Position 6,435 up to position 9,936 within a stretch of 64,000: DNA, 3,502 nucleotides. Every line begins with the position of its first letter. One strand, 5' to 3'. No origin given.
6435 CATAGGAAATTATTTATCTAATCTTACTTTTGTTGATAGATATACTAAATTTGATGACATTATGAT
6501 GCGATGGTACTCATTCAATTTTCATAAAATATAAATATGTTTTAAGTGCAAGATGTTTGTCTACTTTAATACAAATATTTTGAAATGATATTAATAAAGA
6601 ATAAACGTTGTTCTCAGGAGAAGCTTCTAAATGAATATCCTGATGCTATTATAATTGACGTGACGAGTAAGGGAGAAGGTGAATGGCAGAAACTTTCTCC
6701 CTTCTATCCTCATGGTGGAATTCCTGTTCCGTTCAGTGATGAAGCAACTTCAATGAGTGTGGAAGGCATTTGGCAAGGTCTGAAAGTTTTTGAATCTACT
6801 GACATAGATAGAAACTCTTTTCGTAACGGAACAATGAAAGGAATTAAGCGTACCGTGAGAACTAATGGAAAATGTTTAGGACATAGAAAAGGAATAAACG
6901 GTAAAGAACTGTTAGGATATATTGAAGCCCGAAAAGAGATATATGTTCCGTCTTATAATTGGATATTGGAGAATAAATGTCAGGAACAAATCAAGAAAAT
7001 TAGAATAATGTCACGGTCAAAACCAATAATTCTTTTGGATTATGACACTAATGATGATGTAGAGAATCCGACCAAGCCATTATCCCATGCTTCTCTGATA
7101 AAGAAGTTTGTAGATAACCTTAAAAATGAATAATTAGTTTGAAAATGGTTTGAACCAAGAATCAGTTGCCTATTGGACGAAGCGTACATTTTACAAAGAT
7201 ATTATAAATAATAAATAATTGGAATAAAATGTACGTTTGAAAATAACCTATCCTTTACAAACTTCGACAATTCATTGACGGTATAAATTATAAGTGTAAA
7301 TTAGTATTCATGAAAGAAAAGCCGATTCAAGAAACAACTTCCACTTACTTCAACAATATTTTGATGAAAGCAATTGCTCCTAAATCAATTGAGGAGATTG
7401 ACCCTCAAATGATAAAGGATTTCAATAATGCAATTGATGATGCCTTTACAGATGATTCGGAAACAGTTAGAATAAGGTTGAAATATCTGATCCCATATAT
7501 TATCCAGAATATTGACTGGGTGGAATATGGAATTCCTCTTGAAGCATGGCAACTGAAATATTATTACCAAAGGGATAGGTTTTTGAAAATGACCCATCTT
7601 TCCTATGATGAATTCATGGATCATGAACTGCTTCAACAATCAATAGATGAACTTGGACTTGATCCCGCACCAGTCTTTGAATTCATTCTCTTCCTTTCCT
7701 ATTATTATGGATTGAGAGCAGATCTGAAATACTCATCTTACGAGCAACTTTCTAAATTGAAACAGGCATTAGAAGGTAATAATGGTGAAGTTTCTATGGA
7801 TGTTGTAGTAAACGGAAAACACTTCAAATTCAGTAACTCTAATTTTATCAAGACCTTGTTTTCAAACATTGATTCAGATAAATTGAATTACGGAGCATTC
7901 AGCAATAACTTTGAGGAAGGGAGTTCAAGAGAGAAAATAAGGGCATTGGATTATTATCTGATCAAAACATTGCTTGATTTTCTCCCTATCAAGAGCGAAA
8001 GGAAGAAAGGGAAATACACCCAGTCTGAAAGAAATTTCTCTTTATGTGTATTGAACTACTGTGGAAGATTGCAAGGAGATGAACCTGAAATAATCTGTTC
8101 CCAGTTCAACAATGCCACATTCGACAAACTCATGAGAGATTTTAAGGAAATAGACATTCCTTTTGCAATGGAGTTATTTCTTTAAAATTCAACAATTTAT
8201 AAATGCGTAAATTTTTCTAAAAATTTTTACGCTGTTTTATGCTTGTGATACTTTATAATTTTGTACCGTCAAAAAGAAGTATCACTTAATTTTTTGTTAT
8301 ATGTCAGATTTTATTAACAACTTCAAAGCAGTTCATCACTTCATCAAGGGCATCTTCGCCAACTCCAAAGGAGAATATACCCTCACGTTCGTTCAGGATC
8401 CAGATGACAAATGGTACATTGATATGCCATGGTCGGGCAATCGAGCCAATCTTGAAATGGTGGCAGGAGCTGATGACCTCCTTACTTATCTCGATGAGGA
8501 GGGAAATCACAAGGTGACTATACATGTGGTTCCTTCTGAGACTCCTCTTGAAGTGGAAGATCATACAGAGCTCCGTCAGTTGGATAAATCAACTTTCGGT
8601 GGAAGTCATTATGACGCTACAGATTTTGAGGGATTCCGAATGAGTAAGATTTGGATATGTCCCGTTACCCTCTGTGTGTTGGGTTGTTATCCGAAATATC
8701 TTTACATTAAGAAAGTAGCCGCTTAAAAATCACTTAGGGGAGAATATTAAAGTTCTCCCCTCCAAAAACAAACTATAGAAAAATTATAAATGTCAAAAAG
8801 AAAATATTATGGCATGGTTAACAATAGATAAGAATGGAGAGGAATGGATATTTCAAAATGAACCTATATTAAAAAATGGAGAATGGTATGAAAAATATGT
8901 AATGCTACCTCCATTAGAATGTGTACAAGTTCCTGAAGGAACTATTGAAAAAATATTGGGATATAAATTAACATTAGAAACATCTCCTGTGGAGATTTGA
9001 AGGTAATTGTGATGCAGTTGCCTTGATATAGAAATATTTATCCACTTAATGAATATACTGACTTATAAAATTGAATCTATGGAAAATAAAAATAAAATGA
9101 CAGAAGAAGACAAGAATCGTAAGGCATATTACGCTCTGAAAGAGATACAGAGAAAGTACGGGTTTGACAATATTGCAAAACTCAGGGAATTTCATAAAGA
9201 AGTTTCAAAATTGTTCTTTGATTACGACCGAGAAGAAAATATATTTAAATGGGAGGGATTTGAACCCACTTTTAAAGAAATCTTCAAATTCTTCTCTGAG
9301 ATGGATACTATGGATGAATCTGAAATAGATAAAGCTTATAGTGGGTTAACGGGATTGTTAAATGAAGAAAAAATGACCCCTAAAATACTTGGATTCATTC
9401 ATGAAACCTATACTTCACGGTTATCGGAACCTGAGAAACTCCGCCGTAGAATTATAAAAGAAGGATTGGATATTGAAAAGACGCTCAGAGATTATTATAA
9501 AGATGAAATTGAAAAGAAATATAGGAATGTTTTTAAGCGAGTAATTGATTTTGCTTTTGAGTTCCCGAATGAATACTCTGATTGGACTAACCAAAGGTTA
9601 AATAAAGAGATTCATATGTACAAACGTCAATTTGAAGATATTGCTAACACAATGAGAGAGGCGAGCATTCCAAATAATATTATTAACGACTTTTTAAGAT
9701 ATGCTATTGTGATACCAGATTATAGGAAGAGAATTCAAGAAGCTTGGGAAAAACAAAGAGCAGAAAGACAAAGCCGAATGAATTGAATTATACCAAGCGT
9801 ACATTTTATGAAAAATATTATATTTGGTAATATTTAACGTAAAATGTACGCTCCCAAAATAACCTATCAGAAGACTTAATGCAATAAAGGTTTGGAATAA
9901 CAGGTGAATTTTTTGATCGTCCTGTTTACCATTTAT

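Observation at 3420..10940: Co-oriented gene cassettes, each closed by a member of one conserved inverted-repeat family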

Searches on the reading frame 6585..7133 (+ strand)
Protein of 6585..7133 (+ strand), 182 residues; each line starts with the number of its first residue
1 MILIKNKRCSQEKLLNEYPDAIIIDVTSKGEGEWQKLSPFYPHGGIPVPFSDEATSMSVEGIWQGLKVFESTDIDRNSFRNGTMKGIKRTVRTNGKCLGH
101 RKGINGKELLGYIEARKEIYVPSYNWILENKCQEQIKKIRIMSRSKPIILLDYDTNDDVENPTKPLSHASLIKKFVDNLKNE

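Call 9: search_protein_families(library=pfam, proteins=[window:6585-7133:+], max_evalue=0.01)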
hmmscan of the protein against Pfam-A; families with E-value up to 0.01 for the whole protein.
window:6585-7133:+ (182 aa): 1 family
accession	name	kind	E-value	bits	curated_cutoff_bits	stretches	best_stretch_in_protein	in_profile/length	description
PF22075.2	DUF6939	-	1.9e-76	255.9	27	1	7-172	2-167/167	Family of unknown function (DUF6939)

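Call 85: find_homologous_proteins(query=window:6585-7133:+, max_evalue=1e-40)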
Query window:6585-7133:+ (182 aa): 6908 proteins with E <= 1e-40 among 7335 candidates; the best 120 are listed.
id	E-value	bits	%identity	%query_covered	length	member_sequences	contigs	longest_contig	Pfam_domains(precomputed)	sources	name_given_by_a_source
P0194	1.3e-114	398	95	100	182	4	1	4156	PF22075.3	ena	-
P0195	5.3e-110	383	91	99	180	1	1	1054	PF22075.3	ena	-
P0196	1.3e-109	382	93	97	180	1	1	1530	PF22075.3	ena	-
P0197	1.3e-109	382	92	99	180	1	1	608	PF22075.3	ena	-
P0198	5.9e-109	380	93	97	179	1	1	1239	PF22075.3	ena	-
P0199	8.1e-108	376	91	99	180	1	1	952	PF22075.3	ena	-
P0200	4.1e-106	370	90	97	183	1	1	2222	PF22075.3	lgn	-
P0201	9.9e-106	369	89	97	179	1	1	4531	PF22075.3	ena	-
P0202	2.0e-105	368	89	97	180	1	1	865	PF22075.3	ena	-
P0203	2.1e-105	368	89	97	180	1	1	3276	PF22075.3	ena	-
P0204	2.9e-104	364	88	98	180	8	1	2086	PF22075.3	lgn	-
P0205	1.5e-103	362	87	98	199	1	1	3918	PF22075.3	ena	-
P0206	9.4e-99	346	81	99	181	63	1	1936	PF22075.3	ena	-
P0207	1.4e-98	346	82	99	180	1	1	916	PF22075.3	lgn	-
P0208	3.4e-98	345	82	97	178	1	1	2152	PF22075.3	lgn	-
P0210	9.4e-97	340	79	99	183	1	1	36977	PF22075.3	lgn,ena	-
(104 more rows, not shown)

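Call 86: find_encoding_contigs(protein=P0194, flank=5000, max_places=4)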
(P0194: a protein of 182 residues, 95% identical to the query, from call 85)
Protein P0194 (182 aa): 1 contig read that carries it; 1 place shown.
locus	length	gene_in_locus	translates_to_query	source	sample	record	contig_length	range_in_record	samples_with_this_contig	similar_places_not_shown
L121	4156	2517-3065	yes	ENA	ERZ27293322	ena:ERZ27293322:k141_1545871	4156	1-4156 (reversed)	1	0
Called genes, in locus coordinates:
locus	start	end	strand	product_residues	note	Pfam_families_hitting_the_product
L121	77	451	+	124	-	-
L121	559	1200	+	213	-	-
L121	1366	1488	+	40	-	-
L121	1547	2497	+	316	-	PF14903:WG_beta_rep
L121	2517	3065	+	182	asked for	PF22075:DUF6939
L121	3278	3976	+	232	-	-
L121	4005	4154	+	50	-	?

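Call 87: find_encoding_contigs(protein=P0201, flank=5000, max_places=4)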
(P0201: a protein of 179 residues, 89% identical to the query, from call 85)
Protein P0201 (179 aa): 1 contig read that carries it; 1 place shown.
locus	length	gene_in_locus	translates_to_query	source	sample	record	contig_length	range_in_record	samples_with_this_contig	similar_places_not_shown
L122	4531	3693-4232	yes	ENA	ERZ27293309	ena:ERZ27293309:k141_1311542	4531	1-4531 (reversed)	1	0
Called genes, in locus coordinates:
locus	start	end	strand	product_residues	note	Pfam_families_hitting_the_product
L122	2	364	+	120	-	?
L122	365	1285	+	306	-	PF14903:WG_beta_rep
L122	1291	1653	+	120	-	-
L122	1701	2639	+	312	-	PF14903:WG_beta_rep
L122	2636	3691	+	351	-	PF08719:NADAR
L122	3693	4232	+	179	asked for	PF22075:DUF6939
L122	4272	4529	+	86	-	?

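Call 88: find_encoding_contigs(protein=P0210, flank=8000, max_places=4)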
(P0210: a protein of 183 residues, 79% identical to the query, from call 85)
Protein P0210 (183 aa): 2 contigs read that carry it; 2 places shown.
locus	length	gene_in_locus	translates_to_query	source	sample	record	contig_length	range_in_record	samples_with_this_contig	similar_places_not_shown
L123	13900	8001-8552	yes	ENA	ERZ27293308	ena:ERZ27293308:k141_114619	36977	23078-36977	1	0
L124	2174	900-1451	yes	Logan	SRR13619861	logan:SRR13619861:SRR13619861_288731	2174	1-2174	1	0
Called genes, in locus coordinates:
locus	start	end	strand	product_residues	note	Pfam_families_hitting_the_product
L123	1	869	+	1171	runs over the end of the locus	PF25169:DUF7830, PF19500:DUF6035 (weak), PF14903:WG_beta_rep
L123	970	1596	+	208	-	-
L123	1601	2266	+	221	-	-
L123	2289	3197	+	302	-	PF00656:Peptidase_C14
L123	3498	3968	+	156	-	-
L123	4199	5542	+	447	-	PF02310:B12-binding, PF04055:Radical_SAM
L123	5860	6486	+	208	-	PF08378:NERD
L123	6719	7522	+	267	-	PF03747:ADP_ribosyl_GH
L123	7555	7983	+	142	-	PF22327:Nudt16-like (weak), PF00293:NUDIX, PF14815:NUDIX_4 (faint)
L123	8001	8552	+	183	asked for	PF22075:DUF6939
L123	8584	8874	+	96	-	PF01909:NTP_transf_2, PF18765:Polbeta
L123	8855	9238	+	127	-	PF01934:HepT-like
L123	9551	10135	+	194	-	PF22075:DUF6939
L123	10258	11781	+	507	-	-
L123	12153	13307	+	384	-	PF00149:Metallophos, PF12850:Metallophos_2 (weak)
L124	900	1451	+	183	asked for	PF22075:DUF6939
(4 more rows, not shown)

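Call 95: search_protein_families(library=padloc, proteins=[window:6585-7133:+], max_evalue=0.001)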
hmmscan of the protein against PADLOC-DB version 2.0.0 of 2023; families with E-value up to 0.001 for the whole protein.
window:6585-7133:+ (182 aa): 0 families

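Call 96: search_protein_families(library=ncbifam, proteins=[window:6585-7133:+], max_evalue=0.001)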
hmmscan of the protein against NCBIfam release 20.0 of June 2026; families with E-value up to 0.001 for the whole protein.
window:6585-7133:+ (182 aa): 0 families

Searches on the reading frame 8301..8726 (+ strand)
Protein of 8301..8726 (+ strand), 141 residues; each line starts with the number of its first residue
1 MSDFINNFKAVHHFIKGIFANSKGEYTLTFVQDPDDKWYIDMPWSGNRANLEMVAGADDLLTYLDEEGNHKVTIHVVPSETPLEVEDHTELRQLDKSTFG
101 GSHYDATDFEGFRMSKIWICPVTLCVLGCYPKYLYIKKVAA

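Call 10: search_protein_families(library=pfam, proteins=[window:8301-8726:+], max_evalue=0.01)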
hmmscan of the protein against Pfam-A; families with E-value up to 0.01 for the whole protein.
window:8301-8726:+ (141 aa): 1 family
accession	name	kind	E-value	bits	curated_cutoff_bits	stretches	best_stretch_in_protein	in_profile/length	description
PF20475.3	DUF6717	-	6.1e-23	81.9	27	1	26-138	3-114/115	Family of unknown function (DUF6717)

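Call 95: search_protein_families(library=padloc, proteins=[window:8301-8726:+], max_evalue=0.001)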
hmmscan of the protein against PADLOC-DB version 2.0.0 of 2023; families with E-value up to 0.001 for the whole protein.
window:8301-8726:+ (141 aa): 0 families

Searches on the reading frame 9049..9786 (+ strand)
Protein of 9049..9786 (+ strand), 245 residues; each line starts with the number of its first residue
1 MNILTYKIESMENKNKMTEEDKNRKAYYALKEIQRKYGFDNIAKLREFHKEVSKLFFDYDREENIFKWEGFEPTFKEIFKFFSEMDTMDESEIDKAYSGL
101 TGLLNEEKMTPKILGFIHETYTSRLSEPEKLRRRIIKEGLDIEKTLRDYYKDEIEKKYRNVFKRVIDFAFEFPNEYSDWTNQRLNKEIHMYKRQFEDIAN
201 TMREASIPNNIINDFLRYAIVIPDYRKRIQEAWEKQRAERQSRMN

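Call 10: search_protein_families(library=pfam, proteins=[window:9049-9786:+], max_evalue=0.01)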
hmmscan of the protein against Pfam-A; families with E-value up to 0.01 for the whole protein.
window:9049-9786:+ (245 aa): 0 families

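Call 33: find_encoding_contigs(protein=window:9049-9786:+, flank=10000, max_places=10)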
Protein window:9049-9786:+ (245 aa): 1 contig read that carries it; 1 place shown.
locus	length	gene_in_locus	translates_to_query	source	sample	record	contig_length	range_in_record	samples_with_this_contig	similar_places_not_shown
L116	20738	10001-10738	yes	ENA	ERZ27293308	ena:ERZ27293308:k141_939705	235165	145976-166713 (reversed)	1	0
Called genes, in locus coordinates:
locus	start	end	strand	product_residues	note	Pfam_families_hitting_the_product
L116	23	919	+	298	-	PF13479:AAA_24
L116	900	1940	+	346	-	PF12987:DUF3871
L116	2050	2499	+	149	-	PF04002:RadC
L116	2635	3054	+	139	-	PF14058:PcfK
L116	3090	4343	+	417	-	PF14284:PcfJ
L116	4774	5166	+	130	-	-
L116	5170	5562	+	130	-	-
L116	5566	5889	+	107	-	-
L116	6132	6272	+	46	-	-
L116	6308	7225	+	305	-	PF14903:WG_beta_rep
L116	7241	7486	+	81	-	-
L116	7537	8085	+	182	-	PF22075:DUF6939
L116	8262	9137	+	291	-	-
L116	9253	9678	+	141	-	PF20475:DUF6717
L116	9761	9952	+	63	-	-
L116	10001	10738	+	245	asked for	-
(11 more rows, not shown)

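Call 95: search_protein_families(library=padloc, proteins=[window:9049-9786:+], max_evalue=0.001)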
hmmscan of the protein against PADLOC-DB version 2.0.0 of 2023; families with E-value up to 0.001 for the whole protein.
window:9049-9786:+ (245 aa): 0 families

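Call 96: search_protein_families(library=ncbifam, proteins=[window:9049-9786:+], max_evalue=0.001)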
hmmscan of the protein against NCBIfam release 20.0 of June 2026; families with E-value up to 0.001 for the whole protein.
window:9049-9786:+ (245 aa): 0 families
